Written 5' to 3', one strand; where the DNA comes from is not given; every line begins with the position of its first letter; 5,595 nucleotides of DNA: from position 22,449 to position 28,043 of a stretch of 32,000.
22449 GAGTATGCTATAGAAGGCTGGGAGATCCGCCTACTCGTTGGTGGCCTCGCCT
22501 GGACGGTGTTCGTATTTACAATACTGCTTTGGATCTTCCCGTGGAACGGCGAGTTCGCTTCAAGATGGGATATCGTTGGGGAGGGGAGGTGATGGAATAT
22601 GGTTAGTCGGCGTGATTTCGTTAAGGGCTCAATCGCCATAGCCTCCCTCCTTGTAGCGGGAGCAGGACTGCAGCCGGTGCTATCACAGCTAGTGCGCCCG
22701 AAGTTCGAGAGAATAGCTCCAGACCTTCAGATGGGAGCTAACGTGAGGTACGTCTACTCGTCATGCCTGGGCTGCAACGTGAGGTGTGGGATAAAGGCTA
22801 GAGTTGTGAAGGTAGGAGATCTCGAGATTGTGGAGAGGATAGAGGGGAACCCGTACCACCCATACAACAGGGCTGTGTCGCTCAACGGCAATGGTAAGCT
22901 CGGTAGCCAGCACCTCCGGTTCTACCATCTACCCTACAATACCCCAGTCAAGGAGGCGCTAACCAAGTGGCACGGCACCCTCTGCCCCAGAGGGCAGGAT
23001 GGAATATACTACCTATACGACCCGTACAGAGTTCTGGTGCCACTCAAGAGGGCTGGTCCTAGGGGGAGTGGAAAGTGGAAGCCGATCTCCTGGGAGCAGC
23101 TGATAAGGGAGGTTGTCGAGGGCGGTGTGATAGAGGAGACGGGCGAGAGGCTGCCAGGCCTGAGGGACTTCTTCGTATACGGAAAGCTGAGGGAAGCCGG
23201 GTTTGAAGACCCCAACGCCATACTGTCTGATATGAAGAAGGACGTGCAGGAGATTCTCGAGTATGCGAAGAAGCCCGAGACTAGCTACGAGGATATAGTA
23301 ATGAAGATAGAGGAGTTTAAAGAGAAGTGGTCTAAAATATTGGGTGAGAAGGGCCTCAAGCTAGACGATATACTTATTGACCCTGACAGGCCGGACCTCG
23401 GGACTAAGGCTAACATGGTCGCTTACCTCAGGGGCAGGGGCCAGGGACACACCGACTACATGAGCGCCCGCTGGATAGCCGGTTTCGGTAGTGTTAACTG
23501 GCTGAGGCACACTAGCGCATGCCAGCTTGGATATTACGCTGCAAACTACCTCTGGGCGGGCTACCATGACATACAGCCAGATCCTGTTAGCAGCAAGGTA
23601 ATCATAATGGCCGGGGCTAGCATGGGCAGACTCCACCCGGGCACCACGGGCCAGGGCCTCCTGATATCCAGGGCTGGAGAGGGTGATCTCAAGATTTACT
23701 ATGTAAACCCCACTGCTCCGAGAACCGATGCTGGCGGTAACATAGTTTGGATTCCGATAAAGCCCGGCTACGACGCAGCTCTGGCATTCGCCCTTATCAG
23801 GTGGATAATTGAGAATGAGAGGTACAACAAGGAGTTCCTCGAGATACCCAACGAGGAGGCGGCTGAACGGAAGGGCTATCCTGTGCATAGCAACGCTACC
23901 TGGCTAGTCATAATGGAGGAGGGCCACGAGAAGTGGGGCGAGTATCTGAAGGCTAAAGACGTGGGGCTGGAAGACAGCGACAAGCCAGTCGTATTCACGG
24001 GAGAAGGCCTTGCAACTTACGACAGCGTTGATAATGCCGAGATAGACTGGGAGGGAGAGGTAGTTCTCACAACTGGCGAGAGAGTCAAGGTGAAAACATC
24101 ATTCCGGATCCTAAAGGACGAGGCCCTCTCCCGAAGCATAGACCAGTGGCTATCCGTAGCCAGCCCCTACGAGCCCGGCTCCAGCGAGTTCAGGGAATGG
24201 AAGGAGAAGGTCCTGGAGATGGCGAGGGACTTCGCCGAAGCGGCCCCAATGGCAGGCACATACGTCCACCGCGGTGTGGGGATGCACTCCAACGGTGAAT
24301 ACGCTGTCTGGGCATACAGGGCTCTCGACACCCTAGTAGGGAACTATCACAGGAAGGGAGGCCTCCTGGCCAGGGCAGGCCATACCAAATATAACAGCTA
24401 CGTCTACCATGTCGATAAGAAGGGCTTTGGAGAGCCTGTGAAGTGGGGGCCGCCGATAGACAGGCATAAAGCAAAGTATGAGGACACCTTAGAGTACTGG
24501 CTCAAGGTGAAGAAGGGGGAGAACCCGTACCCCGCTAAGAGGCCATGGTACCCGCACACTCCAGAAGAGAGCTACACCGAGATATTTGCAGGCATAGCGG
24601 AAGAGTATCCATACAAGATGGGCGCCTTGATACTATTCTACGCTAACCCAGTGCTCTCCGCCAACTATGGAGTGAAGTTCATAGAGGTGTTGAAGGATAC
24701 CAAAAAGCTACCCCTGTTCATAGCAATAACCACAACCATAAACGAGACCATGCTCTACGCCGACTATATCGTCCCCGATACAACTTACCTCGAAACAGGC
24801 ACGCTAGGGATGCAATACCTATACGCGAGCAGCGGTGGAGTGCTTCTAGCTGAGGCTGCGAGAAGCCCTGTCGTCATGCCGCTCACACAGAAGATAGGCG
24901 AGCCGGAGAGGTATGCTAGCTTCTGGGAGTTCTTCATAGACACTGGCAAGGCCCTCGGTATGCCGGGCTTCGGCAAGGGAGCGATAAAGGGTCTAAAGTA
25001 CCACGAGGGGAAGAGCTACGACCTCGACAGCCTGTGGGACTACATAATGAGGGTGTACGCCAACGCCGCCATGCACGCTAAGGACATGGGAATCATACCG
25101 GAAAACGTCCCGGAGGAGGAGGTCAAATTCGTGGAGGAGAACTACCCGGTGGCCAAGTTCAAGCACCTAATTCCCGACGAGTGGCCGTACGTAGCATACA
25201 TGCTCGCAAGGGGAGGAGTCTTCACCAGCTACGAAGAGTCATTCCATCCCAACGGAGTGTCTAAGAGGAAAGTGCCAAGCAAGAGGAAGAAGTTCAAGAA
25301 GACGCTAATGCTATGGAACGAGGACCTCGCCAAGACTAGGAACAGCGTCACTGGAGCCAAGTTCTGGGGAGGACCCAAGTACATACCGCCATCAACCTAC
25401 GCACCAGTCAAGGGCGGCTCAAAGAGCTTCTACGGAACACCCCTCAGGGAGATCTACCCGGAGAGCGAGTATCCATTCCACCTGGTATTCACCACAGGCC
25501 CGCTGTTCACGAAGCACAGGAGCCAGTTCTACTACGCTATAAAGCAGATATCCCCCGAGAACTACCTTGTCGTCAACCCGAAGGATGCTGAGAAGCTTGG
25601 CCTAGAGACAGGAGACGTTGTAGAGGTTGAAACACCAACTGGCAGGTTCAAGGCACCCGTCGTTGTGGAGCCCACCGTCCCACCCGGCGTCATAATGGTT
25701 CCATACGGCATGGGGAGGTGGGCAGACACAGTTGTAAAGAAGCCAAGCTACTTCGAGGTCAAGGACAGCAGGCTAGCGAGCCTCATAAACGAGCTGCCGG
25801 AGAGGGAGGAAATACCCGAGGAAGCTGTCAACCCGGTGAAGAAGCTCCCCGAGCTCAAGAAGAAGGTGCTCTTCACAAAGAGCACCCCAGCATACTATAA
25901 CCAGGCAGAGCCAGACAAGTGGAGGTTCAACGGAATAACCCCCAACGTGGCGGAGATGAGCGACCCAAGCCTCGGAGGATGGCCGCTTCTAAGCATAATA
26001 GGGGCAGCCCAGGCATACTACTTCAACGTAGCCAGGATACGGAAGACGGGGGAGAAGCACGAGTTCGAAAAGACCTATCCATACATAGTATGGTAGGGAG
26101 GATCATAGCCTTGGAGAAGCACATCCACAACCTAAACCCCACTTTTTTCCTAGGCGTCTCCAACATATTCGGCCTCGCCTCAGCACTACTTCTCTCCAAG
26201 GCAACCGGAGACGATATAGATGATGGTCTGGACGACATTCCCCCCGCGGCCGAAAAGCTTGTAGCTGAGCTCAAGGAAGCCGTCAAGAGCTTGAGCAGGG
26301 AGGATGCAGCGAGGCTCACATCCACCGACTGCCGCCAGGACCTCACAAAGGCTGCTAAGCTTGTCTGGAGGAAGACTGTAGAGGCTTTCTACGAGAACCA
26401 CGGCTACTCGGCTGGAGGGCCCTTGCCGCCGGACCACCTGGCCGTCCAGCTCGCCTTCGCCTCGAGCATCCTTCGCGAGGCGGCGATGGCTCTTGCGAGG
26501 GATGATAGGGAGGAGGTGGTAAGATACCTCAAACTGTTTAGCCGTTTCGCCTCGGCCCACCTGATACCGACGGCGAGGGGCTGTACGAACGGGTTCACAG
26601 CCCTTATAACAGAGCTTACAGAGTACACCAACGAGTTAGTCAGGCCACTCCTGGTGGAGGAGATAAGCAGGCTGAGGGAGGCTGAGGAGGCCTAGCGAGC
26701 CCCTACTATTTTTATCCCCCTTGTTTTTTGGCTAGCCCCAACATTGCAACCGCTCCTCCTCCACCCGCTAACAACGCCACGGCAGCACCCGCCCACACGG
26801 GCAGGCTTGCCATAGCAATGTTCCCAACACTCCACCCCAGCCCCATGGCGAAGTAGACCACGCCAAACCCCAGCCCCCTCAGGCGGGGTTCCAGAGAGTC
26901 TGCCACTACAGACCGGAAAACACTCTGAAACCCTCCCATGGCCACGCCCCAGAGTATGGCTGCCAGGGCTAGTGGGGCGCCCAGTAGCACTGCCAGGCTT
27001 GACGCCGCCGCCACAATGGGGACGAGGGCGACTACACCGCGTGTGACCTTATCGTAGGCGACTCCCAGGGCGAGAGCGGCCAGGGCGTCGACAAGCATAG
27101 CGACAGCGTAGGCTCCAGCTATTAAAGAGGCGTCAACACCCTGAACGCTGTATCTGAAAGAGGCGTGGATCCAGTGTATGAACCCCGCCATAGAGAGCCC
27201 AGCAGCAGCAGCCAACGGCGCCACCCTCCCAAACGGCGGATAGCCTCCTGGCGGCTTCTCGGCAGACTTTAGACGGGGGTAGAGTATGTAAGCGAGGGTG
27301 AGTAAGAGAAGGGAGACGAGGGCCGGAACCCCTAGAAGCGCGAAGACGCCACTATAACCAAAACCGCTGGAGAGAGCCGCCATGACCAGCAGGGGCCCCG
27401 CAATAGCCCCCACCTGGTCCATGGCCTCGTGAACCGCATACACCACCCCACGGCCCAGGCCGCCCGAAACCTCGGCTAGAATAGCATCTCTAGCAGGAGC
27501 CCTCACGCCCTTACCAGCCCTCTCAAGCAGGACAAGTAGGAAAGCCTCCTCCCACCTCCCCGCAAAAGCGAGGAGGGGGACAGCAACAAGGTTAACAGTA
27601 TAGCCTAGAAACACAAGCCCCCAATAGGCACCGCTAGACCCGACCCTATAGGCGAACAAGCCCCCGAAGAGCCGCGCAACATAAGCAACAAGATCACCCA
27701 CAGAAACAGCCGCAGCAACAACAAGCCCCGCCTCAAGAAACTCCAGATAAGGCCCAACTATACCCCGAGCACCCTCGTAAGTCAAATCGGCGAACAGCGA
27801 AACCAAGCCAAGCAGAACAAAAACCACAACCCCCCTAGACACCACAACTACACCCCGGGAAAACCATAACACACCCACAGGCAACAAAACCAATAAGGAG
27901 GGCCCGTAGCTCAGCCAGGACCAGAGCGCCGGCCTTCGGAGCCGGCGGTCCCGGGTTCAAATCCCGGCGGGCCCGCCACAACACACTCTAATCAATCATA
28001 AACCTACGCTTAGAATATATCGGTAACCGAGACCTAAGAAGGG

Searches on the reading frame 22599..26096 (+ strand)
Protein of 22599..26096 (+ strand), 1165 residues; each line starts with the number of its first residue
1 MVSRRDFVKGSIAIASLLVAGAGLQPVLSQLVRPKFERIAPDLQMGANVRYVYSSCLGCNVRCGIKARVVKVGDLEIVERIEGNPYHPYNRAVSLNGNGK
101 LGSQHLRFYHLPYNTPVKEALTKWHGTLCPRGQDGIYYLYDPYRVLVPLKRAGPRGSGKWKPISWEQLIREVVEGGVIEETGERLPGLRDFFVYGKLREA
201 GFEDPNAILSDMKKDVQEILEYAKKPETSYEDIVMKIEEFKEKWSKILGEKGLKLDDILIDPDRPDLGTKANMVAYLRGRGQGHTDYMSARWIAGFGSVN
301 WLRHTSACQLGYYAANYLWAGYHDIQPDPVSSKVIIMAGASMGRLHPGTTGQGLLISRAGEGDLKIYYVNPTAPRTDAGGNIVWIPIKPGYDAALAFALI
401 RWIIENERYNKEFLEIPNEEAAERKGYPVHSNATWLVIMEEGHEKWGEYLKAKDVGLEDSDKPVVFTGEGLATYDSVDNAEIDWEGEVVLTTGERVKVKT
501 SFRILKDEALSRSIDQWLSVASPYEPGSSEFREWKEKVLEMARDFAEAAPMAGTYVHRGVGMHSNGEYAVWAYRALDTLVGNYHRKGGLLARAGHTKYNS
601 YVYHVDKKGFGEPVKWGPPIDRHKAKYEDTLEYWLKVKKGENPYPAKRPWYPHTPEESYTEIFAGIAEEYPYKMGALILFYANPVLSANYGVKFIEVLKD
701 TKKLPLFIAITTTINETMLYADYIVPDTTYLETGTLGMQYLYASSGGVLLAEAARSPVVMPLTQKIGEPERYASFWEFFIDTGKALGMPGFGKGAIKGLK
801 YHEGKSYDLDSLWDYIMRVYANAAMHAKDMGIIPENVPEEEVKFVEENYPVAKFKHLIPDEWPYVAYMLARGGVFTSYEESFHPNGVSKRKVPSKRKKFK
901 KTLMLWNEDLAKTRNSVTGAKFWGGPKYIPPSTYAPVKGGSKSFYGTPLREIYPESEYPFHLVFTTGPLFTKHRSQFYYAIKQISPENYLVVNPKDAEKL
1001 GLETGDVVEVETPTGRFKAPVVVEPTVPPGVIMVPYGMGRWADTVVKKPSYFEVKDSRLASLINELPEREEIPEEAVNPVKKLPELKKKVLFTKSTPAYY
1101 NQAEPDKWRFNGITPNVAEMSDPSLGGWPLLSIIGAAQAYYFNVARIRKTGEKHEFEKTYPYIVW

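Call 54: list_cluster_members(proteins=[window:22599-26096:+, window:21378-22592:+, window:18392-19933:-, window:14104-15936:-, window:11227-12639:-, window:31143-31442:-])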
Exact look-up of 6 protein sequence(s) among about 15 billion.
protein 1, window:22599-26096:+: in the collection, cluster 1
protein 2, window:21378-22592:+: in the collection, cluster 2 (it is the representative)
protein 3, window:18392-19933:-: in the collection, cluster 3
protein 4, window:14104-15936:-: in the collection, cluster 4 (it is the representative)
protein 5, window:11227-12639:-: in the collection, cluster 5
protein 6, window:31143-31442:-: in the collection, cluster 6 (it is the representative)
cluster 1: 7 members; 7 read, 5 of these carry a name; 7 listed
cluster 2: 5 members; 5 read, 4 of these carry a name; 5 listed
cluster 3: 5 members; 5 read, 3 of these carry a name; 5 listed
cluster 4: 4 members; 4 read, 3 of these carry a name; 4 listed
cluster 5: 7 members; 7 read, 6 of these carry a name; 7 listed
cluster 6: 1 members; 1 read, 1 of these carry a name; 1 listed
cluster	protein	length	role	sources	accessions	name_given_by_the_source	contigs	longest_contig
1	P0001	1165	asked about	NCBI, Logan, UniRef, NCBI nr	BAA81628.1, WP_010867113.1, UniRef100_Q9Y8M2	molybdopterin oxidoreductase, molybdopterin binding subunit [Aeropyrum pernix K1] | Molybdopterin oxidoreductase, molybdopterin binding subunit n=1 Tax=Aeropyrum pernix ... | tetrathionate reductase subunit A [Aeropyrum pernix]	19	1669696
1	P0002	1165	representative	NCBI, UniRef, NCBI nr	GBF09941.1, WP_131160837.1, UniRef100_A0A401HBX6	molybdopterin oxidoreductase, molybdopterin binding subunit [Aeropyrum pernix] | Molybdopterin oxidoreductase, molybdopterin binding subunit n=1 Tax=Aeropyrum pernix ... | tetrathionate reductase subunit A [Aeropyrum pernix]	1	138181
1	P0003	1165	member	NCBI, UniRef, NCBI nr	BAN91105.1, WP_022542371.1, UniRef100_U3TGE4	tetrathionate reductase subunit A [Aeropyrum camini] | Molybdopterin oxidoreductase molybdopterin n=2 Tax=Aeropyrum camini TaxID=229980 ...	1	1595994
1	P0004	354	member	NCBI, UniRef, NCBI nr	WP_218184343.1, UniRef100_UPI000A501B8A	twin-arginine translocation signal domain-containing protein [Aeropyrum camini] | twin-arginine translocation signal domain-containing protein n=1 Tax=Aeropyrum camini ...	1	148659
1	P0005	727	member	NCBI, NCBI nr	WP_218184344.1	molybdopterin dinucleotide binding domain-containing protein [Aeropyrum camini]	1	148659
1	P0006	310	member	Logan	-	-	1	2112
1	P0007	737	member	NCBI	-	-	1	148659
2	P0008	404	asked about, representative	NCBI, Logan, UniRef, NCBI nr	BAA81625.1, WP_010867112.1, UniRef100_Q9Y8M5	molybdopterin oxidoreductase, membrane subunit [Aeropyrum pernix K1] | Molybdopterin oxidoreductase, membrane subunit n=1 Tax=Aeropyrum pernix (strain ATCC ... | NrfD/PsrC family molybdoenzyme membrane anchor subunit [Aeropyrum pernix]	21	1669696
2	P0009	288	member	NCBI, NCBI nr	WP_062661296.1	NrfD/PsrC family molybdoenzyme membrane anchor subunit [Aeropyrum camini]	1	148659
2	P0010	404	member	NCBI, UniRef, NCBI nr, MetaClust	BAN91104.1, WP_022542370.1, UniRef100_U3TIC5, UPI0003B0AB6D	NrfD/PsrC family molybdoenzyme membrane anchor subunit [Aeropyrum camini] | Molybdopterin oxidoreductase membrane subunit n=2 Tax=Aeropyrum camini TaxID=229980 ... | status=active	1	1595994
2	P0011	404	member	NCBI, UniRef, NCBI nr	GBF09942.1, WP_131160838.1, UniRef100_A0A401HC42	molybdopterin oxidoreductase, membrane subunit [Aeropyrum pernix] | Molybdopterin oxidoreductase, membrane subunit n=1 Tax=Aeropyrum pernix TaxID=56636 ... | NrfD/PsrC family molybdoenzyme membrane anchor subunit [Aeropyrum pernix]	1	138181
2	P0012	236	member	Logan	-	-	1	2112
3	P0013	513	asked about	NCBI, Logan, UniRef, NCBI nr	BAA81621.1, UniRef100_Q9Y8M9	acetyl-coenzyme A synthetase [Aeropyrum pernix K1] | Acetate--CoA ligase n=1 Tax=Aeropyrum pernix (strain ATCC 700893 / DSM 11879 / JCM 9820 / ...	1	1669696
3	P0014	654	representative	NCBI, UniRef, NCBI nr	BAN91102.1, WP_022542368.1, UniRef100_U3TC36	acetate--CoA ligase [Aeropyrum camini] | Acetate--CoA ligase n=1 Tax=Aeropyrum camini SY1 = JCM 12091 TaxID=1198449 ...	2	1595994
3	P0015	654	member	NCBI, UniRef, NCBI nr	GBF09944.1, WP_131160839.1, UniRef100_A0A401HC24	acetyl-coenzyme A synthetase [Aeropyrum pernix] | Acetate--CoA ligase n=1 Tax=Aeropyrum pernix TaxID=56636 RepID=A0A401HC24_AERPX | acetate--CoA ligase [Aeropyrum pernix]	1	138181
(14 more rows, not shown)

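Call 55: find_encoding_contigs(protein=P0003, flank=10000, max_places=3)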
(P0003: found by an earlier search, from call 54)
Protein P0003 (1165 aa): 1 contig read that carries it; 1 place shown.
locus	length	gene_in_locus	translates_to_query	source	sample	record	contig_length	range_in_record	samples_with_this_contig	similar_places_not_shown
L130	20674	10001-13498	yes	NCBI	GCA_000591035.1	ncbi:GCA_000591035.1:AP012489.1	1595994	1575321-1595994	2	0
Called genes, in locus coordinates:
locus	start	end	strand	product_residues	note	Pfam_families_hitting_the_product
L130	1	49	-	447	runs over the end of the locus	PF02608:Bmp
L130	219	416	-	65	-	-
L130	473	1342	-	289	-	PF00581:Rhodanese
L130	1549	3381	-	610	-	PF23545:Zn_ribbon_HMPTM, PF04055:Radical_SAM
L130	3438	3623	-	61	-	-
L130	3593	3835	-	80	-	-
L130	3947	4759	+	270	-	PF19420:DDAH_eukar, PF02274:ADI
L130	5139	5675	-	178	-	-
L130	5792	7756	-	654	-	PF16177:ACAS_N, PF00501:AMP-binding, PF13193:AMP-binding_C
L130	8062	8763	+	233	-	PF12838:Fer4_7 (weak), PF13237:Fer4_10 (weak), PF13247:Fer4_11, PF25160:LdpA_Fe-S-bd (weak), PF12838:Fer4_7, PF00037:Fer4, PF12837:Fer4_6, PF13237:Fer4_10, +5 more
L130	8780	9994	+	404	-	PF03916:NrfD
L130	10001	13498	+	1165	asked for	PF04879:Molybdop_Fe4S4 (faint), PF00384:Molybdopterin, PF01568:Molydop_binding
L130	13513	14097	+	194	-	PF02613:Nitrate_red_del (faint)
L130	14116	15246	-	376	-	PF07690:MFS_1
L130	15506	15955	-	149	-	PF01850:PIN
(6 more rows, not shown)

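Call 56: find_encoding_contigs(protein=P0002, flank=10000, max_places=3)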
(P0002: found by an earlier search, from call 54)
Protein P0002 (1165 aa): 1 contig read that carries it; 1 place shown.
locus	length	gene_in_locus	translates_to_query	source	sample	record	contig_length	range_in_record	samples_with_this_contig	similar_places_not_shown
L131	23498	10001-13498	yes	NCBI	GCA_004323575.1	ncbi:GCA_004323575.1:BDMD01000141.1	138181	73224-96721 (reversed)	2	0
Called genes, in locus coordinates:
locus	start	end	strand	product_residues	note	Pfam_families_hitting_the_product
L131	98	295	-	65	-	-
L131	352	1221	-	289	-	PF00581:Rhodanese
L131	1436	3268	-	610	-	PF23545:Zn_ribbon_HMPTM, PF04055:Radical_SAM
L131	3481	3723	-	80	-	-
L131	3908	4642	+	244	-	PF19420:DDAH_eukar, PF02274:ADI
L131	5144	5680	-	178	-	-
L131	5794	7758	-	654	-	PF16177:ACAS_N, PF00501:AMP-binding, PF13193:AMP-binding_C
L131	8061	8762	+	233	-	PF12838:Fer4_7 (weak), PF13237:Fer4_10 (weak), PF13247:Fer4_11, PF25160:LdpA_Fe-S-bd (weak), PF12838:Fer4_7, PF00037:Fer4, PF12837:Fer4_6, PF13237:Fer4_10, +6 more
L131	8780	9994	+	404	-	PF03916:NrfD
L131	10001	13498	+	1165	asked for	PF04879:Molybdop_Fe4S4 (faint), PF00384:Molybdopterin, PF01568:Molydop_binding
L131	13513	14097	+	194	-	-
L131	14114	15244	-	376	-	PF07690:MFS_1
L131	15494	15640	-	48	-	PF01850:PIN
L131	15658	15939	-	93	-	PF01850:PIN (weak)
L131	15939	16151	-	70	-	PF01954:AF2212-like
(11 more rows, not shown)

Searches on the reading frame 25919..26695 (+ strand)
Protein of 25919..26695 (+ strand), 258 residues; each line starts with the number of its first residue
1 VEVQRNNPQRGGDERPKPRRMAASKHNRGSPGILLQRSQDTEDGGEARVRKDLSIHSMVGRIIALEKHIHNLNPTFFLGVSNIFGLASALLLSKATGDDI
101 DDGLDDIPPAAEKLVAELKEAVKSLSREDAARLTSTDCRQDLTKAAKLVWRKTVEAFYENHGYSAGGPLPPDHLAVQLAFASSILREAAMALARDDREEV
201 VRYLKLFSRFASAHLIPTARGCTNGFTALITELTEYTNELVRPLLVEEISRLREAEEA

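Call 92: search_protein_families(library=pfam, max_evalue=0.0001, proteins=[window:25919-26695:+])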
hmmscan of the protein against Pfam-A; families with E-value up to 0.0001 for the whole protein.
window:25919-26695:+ (258 aa): 1 family
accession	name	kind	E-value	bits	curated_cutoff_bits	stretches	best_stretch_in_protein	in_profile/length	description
PF02613.20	Nitrate_red_del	-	4.4e-06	27.2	22.2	1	153-215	66-127/136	Nitrate reductase delta subunit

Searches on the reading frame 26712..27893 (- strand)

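Call 92: search_protein_families(library=pfam, max_evalue=0.0001, proteins=[window:26712-27893:-])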
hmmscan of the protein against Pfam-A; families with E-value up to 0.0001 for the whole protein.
window:26712-27893:- (393 aa): 1 family
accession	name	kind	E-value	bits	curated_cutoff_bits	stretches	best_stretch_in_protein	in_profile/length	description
PF07690.21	MFS_1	-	2.9e-16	59.8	33.4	1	52-357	31-346/347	Major Facilitator Superfamily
